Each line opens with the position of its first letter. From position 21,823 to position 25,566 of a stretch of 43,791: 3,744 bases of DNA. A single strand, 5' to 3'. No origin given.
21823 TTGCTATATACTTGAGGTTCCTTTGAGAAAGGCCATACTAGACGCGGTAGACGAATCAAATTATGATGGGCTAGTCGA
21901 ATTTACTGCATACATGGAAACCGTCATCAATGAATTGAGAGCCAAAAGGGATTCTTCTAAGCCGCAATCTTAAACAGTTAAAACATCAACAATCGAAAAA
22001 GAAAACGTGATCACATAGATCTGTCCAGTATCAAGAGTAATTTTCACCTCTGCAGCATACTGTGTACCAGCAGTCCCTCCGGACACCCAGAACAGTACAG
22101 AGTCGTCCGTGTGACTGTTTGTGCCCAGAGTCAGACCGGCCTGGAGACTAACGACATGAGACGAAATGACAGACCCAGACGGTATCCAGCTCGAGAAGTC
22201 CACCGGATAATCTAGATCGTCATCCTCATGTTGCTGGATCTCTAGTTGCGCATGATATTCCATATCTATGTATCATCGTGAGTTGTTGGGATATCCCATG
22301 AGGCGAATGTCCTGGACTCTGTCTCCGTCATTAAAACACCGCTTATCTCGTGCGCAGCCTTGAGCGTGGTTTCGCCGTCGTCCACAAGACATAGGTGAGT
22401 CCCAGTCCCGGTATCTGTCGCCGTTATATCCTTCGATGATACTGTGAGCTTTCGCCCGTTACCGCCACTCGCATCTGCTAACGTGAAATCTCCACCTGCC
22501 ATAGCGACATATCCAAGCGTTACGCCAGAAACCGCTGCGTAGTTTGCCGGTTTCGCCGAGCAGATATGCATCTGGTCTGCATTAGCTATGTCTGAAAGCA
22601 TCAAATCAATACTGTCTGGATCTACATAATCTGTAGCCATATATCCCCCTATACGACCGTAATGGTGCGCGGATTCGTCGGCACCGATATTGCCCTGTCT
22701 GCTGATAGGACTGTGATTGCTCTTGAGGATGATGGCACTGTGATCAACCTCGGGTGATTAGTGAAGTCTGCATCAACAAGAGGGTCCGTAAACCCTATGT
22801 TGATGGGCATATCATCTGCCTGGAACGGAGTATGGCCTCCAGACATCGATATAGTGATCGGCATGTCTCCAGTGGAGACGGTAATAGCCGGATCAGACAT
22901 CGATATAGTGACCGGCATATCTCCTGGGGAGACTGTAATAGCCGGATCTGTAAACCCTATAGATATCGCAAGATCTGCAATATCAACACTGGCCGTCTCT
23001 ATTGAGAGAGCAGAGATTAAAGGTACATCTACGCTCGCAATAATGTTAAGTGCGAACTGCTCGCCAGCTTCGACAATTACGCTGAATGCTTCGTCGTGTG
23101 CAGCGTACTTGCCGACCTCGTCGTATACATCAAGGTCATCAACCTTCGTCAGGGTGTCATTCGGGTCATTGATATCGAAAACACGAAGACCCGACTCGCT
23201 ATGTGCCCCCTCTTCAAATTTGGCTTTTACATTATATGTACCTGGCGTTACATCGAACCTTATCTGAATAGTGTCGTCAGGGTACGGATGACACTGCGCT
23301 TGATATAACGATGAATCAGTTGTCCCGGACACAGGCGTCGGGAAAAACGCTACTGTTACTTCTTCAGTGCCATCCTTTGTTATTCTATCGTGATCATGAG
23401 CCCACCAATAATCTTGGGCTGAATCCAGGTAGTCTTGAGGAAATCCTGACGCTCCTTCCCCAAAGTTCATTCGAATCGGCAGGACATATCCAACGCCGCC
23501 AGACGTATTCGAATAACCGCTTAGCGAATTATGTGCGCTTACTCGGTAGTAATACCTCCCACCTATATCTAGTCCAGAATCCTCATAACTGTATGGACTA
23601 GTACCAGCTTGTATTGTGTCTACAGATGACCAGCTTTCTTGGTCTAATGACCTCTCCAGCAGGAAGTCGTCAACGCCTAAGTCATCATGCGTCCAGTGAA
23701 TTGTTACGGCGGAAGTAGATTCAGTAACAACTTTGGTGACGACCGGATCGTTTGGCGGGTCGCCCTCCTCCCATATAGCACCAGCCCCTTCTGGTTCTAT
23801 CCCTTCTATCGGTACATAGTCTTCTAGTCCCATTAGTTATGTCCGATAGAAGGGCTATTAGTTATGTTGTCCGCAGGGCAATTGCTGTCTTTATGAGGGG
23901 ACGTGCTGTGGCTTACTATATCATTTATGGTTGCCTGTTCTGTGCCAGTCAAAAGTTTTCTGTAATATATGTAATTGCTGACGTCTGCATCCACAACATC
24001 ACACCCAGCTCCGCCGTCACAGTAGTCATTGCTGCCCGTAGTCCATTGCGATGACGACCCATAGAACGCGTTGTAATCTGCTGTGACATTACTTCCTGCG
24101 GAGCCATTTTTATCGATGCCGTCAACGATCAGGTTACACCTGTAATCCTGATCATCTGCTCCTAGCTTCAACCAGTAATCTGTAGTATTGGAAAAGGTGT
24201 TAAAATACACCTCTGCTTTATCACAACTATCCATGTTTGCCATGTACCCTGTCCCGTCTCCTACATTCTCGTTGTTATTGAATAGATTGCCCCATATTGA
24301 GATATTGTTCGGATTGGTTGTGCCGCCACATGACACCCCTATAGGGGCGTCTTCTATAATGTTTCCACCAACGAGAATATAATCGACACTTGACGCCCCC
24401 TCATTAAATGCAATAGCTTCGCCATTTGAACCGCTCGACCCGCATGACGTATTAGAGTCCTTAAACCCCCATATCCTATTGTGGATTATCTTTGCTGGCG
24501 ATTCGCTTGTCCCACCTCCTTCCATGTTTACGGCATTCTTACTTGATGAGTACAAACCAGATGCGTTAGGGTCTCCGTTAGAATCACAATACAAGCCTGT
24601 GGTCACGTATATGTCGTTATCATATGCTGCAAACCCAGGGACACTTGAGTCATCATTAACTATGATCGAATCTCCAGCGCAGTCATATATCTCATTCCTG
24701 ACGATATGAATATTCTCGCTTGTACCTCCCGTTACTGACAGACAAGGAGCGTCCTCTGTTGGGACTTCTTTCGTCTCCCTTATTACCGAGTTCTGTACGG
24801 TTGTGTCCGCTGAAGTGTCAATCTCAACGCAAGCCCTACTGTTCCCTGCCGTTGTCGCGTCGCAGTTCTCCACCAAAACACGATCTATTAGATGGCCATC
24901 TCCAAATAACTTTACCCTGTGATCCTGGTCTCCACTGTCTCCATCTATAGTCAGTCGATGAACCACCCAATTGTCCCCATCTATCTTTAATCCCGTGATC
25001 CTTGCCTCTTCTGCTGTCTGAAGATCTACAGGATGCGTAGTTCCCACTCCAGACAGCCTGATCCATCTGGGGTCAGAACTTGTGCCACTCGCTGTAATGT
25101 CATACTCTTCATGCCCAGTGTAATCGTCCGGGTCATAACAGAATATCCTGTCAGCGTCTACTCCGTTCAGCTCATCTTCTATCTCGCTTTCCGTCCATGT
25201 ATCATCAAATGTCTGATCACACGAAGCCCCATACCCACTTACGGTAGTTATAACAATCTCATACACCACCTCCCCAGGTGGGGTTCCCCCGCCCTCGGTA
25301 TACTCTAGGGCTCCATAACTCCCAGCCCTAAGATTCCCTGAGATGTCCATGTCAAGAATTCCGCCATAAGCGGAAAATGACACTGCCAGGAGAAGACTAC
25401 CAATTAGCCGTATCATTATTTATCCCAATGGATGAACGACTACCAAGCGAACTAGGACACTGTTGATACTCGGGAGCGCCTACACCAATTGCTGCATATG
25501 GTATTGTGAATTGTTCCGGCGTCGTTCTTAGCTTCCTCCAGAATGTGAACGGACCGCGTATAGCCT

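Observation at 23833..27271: Two paralogous Cys-rich beta-helix proteins in the tail-fibre region carry signal-peptide-like N-termini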

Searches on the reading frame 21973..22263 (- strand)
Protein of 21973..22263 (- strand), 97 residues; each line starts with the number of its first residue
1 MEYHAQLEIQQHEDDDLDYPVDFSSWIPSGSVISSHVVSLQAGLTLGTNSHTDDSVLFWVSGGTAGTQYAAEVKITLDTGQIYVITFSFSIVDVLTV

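Call 5: search_protein_families(library=pfam, proteins=[window:21973-22263:-], max_evalue=0.1)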
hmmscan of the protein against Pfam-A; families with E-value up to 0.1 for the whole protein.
window:21973-22263:- (97 aa): 1 family
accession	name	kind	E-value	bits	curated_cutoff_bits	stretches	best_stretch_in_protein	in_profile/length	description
PF23148.1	Gp77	-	5.9e-16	59.2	27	1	13-87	3-81/84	Podophage GP4 fiber-tail adaptor protein gp77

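Call 6: search_protein_families(library=phrogs, proteins=[window:21973-22263:-], max_evalue=0.01)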
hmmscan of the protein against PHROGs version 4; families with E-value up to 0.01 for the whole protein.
window:21973-22263:- (97 aa): 1 family
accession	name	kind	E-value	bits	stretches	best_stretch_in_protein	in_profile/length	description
phrog_4137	-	unknown function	2.1e-11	44.6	1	8-91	261-346/349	-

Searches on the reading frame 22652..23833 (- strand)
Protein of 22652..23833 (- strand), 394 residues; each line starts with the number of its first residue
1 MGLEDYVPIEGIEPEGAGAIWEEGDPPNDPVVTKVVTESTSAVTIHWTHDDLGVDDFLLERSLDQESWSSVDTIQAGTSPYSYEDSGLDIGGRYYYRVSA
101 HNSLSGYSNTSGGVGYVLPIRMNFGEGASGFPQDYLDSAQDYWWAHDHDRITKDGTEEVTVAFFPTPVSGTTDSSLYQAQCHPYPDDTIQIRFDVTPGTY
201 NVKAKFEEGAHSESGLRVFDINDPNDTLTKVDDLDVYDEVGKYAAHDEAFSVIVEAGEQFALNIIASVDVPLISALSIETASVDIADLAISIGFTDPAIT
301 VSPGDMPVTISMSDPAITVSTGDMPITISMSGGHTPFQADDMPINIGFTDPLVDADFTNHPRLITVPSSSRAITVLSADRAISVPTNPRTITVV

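Call 5: search_protein_families(library=pfam, proteins=[window:22652-23833:-], max_evalue=0.1)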
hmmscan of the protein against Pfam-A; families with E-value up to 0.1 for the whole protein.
window:22652-23833:- (394 aa): 2 families
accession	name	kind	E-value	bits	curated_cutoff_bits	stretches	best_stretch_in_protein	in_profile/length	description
PF11721.14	Malectin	-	2.4e-10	41.1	23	1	144-258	20-134/163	Malectin domain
PF00041.27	fn3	-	0.016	15.9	25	1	26-104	2-72/84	Fibronectin type III domain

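Call 6: search_protein_families(library=phrogs, proteins=[window:22652-23833:-], max_evalue=0.01)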
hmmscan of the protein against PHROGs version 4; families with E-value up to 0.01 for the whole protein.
window:22652-23833:- (394 aa): 0 families

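Call 42: search_protein_families(library=ncbifam, proteins=[window:22652-23833:-], max_evalue=0.1)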
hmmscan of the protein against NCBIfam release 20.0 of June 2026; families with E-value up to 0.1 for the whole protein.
window:22652-23833:- (394 aa): 0 families

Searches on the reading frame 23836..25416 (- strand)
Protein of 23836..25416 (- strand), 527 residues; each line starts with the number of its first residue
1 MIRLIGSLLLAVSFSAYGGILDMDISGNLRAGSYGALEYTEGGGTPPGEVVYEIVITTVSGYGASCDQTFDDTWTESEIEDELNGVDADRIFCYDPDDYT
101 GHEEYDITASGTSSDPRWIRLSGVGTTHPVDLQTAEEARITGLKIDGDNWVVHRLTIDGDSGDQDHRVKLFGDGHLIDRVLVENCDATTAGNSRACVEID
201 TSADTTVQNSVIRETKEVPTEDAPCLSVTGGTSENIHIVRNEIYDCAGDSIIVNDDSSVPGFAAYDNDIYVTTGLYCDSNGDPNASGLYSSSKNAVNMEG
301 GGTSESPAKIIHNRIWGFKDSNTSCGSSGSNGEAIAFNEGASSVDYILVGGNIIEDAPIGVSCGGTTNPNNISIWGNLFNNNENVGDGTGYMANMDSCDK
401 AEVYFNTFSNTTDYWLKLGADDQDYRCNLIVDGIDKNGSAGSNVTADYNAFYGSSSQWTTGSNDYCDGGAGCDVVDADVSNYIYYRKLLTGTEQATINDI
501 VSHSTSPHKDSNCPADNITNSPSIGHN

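Call 5: search_protein_families(library=pfam, proteins=[window:23836-25416:-], max_evalue=0.1)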
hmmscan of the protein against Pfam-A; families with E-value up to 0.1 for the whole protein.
window:23836-25416:- (527 aa): 0 families

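Call 6: search_protein_families(library=phrogs, proteins=[window:23836-25416:-], max_evalue=0.01)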
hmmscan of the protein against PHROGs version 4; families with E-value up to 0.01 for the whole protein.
window:23836-25416:- (527 aa): 0 families

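Call 11: search_solved_structures(query=window:23836-25416:-, max_evalue=1)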
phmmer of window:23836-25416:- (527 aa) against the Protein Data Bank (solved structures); distinct sequences matched with E-value up to 1: 2.
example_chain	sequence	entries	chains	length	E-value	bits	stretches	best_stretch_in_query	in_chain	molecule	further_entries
2w47_A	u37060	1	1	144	0.16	14.3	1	308-389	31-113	LIPOLYTIC ENZYME, G-D-S-L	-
2w1w_A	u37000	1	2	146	0.16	14.2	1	308-389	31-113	LIPOLYTIC ENZYME, G-D-S-L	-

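Call 16: find_homologous_proteins(query=window:23836-25416:-, max_evalue=0.001)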
Query window:23836-25416:- (527 aa): 25 proteins with E <= 0.001 among 8000 candidates.
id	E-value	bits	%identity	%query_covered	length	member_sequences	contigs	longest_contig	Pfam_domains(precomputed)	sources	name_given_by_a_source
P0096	0.0e+0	1199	100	100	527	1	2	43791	-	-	-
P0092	2.2e-93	332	42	84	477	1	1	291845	-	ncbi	-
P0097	1.4e-65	241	34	93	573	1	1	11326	-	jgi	-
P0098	1.3e-51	195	34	80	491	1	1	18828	PF13229.13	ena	-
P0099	8.9e-49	185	33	87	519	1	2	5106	-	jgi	jgi:hypothetical protein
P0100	2.9e-43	167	31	82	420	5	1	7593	PF13229.13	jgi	jgi:hypothetical protein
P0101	4.9e-43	166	29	80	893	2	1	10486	PF00801.27,PF18911.7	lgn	-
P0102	3.1e-39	154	30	71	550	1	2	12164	-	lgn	-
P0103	4.0e-38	150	30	84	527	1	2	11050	-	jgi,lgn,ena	-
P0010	7.0e-35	139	30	83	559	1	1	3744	-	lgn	-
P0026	1.0e-33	135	28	87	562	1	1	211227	-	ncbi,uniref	ncbi:MAG: hypothetical protein WD823_00945 [Sulfuricaulis sp.]|uniref:hypothetical protein n=1 Tax=S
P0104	2.4e-33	134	29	96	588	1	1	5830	-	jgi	-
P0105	6.3e-33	133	32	74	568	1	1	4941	-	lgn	-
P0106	1.8e-30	125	32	75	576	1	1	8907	-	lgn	-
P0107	2.6e-30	124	30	86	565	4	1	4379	-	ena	-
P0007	2.6e-24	104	29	75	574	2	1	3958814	-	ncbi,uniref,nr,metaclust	ncbi:hypothetical protein SVA_1547 [Sulfurifustis variabilis]|uniref:Right handed beta helix domain-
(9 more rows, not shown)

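Call 19: find_encoding_contigs(protein=P0097, flank=10000, max_places=2)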
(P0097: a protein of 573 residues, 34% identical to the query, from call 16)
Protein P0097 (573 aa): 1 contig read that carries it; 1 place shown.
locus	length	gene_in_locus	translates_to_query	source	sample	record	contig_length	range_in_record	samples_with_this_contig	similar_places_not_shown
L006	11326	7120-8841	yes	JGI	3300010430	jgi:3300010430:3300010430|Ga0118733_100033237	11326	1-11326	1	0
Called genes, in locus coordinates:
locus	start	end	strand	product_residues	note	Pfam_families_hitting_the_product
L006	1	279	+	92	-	?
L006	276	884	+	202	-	-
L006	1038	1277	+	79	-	-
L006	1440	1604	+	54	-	PF13597:NRDD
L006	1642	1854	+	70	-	-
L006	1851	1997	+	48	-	-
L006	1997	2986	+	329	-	-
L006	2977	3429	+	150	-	-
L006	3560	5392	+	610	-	-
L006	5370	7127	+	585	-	-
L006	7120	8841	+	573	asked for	-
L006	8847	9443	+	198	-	-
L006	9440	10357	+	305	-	-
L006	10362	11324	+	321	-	?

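Call 36: predict_structure(alignment_id=A2)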
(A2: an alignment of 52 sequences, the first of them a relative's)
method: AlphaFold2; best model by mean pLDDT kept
length: 527 residues; sequences in the alignment: 52
mean_pLDDT: 84.1   pTM: 0.87
mean pLDDT of the five models: 84.1, 82.5, 82.5, 82.5, 82.3
residues with pLDDT >= 90: 335; 70-90: 90; 50-70: 54; < 50: 48
segments of 3 or more residues with pLDDT < 50: 13-53, 467-471
pLDDT, mean of each block of 10 residues (from residue 1): 62 44 28 33 36 52 89 96 90 97 95 94 92 97 97 95 81 96 82 87 96 95 95 94 97 93 97 97 96 96 95 96 93 91 90 96 86 95 75 94 93 91 92 87 89 73 51 64 92 92 79 69 72
secondary structure, 60 per line:
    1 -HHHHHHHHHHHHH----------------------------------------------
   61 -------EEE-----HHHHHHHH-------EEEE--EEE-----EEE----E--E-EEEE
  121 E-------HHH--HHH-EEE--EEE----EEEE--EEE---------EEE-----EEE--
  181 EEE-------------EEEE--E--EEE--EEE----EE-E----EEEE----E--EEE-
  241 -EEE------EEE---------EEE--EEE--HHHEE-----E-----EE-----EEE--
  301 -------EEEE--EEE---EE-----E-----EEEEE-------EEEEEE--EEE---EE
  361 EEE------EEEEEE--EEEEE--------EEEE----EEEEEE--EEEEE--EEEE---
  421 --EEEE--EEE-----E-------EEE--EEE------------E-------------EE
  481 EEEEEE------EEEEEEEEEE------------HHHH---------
elements in order: H2-14 E68-70 H76-83 E91-94 E97-99 E105-107 E117-121 E138-140 E143-145 E150-153 E156-158 E168-170 E176-178 E181-183 E197-200 E206-208 E211-213 E226-229 E237-239 E242-244 E251-253 E263-265 E268-270 E296-298 E308-311 E314-316 E333-337 E345-350 E353-355 E359-363 E370-375 E378-382 E391-394 E399-404 E407-411 E414-417 E423-426 E429-431 E445-447 E450-452 E479-486 E493-502 H515-518

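Call 42: search_protein_families(library=ncbifam, proteins=[P0096], max_evalue=0.1)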
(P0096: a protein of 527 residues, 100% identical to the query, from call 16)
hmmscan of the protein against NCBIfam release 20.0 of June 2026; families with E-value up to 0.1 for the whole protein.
P0096 (527 aa): 0 families

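Call 43: search_protein_families(library=phrogs, proteins=[L006:276-884:+, L006:1997-2986:+, L006:8847-9443:+, L006:9440-10357:+], max_evalue=0.01)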
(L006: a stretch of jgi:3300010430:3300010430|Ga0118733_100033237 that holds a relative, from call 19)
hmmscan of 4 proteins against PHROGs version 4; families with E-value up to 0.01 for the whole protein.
L006:276-884:+ (202 aa): 0 families

L006:1997-2986:+ (329 aa): 1 family
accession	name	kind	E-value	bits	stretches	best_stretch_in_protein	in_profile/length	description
phrog_25388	-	head and packaging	0.0072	16.5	1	158-202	115-152/271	virion structural protein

L006:8847-9443:+ (198 aa): 0 families

L006:9440-10357:+ (305 aa): 1 family
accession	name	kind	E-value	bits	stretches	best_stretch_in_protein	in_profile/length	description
phrog_7918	-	connector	0.00019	20.9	1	209-275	545-611/735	neck passage structure protein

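Call 79: fold_search(model_id=the predicted structure, library=pdb)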
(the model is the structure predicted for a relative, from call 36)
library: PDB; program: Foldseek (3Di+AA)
matches with E <= 10: 377; with E <= 0.001: 54
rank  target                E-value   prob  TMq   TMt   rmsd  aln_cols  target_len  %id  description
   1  7o7a_B                9.7e-06  1.00  0.37  0.46   9.7       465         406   12  Structure of the PL6 family alginate lyase Pedsa0632 from Pseudopedobacter saltans (released 2021-07-28)
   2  5lw3                  1.1e-05  1.00  0.24  0.30  12.7       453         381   12  Azotobacter vinelandii Mannuronan C-5 epimerase AlgE6 A-module (released 2017-10-25)
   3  9bev_A                1.8e-05  1.00  0.39  0.36   9.7       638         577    9  Structure of GH110A in complex with a lambda-carrageenan oligosaccharide (released 2025-08-27)
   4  7o84_A                2.4e-05  1.00  0.34  0.42  11.8       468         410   11  Structure of the PL6 family alginate lyase Pedsa0632 from Pseudopedobacter saltans in complex with substrate (released 2021-07-28)
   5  5gqc_D                6.0e-05  1.00  0.44  0.40  10.5       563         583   12  Crystal structure of lacto-N-biosidase LnbX from Bifidobacterium longum subsp. longum, ligand-free form (released 2017-04-19)
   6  9beh_A                6.3e-05  1.00  0.33  0.31  14.5       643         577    9  Structure of GH110A in complex with galactose-6-sulfate (released 2025-08-27)
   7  6kfn                  7.5e-05  1.00  0.36  0.62   6.2       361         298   15  Crystal structure of alginate lyase from Paenibacillus sp. str. FPU-7 (released 2019-10-30)
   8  5gqc_A                9.5e-05  1.00  0.47  0.43   9.3       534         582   11  Crystal structure of lacto-N-biosidase LnbX from Bifidobacterium longum subsp. longum, ligand-free form (released 2017-04-19)
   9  2pyg_B                9.9e-05  1.00  0.33  0.43  11.8       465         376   14  Azotobacter vinelandii Mannuronan C-5 epimerase AlgE4 A-module (released 2008-05-27)
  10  5zky                  1.1e-04  1.00  0.40  0.49   7.5       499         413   15  Crystal structure of DFA-IIIase from Arthrobacter chlorophenolicus A6 without its lid (released 2018-12-19)
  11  2pyh_A                1.2e-04  1.00  0.27  0.35  10.8       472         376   11  Azotobacter vinelandii Mannuronan C-5 epimerase AlgE4 A-module complexed with mannuronan trisaccharide (released 2008-05-27)
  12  7o84_B                1.2e-04  1.00  0.32  0.40  11.8       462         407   11  Structure of the PL6 family alginate lyase Pedsa0632 from Pseudopedobacter saltans in complex with substrate (released 2021-07-28)
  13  6k0v_A                1.3e-04  1.00  0.30  0.28  11.9       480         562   10  Catalytic domain of GH87 alpha-1,3-glucanase D1069A in complex with tetrasaccharides (released 2019-12-25)
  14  7o78_A                1.7e-04  1.00  0.34  0.36  11.0       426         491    9  Structure of the PL6 family chondroitinase B from Pseudopedobacter saltans, Pedsa3807 (released 2021-07-28)
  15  4mr0_A                2.0e-04  1.00  0.42  0.48  11.1       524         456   12  Crystal structure of PfbA, a surface adhesin of Streptococcus pneumoniae (released 2014-02-05)
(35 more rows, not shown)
